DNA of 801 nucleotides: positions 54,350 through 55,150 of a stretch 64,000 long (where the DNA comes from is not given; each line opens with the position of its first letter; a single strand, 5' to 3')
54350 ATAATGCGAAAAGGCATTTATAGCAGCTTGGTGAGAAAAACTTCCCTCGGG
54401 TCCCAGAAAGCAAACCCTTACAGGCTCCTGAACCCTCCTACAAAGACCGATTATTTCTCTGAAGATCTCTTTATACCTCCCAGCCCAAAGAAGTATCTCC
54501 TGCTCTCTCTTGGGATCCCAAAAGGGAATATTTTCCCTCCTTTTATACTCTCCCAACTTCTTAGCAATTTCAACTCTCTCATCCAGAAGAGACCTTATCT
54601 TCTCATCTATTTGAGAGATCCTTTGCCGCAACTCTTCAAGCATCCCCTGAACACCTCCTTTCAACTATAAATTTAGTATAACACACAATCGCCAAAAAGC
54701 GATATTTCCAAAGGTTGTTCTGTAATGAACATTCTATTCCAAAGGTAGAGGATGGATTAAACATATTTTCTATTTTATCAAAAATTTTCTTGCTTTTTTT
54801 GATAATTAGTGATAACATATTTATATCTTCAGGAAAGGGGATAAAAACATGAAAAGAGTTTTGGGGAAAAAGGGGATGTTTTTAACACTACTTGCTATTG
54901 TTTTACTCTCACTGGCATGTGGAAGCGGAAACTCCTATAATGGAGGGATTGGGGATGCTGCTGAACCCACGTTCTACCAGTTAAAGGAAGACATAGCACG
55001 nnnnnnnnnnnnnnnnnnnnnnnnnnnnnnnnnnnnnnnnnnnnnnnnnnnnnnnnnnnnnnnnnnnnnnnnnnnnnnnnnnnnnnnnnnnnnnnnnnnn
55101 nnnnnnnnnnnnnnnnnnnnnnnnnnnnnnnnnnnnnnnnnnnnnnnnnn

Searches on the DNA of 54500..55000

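Call 69: search_rna_families(source=window, start=54500, end=55000, threshold=evalue, max_evalue=1)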
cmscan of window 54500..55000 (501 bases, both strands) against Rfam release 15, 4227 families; matches with E-value up to 1: 1.
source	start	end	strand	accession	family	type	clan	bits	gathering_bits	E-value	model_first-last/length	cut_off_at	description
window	54798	54835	+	RF02350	psRNA6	Gene; sRNA;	-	11.8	60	0.57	1-333/333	no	Nitrosomonas sRNA psRNA6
